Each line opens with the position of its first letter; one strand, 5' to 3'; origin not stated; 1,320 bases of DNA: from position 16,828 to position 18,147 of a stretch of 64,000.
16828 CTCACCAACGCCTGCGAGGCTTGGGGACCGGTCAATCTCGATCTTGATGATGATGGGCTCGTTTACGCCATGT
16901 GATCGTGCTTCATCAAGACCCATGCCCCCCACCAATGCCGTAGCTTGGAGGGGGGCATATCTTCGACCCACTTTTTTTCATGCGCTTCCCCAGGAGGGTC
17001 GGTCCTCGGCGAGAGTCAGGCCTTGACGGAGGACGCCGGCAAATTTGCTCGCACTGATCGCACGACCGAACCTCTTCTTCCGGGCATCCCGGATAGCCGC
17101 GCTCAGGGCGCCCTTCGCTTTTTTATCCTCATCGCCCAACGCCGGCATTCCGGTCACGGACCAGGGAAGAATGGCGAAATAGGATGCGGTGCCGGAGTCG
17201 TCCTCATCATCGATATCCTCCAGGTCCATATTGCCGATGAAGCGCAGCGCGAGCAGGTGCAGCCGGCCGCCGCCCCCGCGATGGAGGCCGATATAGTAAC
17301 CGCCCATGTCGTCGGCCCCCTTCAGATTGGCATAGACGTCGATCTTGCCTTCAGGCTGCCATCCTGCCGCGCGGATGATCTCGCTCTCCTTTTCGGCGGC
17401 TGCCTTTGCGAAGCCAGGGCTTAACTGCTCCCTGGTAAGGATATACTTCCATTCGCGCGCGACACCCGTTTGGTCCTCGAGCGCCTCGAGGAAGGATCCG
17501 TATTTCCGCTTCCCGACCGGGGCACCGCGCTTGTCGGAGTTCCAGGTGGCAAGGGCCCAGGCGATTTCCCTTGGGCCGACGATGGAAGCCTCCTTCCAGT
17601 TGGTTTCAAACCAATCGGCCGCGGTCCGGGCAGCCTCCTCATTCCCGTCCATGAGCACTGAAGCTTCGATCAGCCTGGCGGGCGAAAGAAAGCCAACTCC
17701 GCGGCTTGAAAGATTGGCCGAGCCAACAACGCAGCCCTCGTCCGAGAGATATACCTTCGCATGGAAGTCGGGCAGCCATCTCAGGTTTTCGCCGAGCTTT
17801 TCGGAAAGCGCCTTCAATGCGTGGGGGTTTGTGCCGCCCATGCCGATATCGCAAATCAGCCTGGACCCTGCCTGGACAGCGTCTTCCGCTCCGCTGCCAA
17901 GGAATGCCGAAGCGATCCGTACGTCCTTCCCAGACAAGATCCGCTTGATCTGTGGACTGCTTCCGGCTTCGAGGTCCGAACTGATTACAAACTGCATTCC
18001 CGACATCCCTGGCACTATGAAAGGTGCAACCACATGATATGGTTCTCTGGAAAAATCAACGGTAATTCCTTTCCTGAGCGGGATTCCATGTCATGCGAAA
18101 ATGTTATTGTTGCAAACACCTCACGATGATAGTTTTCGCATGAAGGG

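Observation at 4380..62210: Recurrent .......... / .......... motif at about 20 gene 5' ends, twice as inverted pairs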

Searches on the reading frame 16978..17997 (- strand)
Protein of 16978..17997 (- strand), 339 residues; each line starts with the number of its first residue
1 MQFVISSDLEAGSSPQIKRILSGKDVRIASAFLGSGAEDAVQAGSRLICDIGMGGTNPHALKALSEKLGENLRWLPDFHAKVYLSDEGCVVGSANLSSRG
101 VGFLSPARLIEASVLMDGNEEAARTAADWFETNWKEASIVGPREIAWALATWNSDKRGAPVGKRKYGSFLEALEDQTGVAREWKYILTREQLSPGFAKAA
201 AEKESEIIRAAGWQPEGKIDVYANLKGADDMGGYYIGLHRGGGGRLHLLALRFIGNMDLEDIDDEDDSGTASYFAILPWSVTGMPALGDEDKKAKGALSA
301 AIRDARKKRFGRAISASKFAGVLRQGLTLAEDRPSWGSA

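Call 53: search_protein_families(library=phrogs, proteins=[window:16978-17997:-], max_evalue=0.001)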
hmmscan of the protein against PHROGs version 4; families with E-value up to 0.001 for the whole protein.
window:16978-17997:- (339 aa): 0 families

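Call 75: search_protein_families(library=pfam, proteins=[window:16978-17997:-], max_evalue=1)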
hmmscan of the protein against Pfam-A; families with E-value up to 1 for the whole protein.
window:16978-17997:- (339 aa): 2 families
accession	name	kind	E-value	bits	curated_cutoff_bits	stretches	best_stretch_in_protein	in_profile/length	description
PF13091.12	PLDc_2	-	0.00027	21.2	27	1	54-134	51-132/132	PLD-like domain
PF00614.28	PLDc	-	0.096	13.2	21.9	1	79-99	6-27/28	Phospholipase D Active site motif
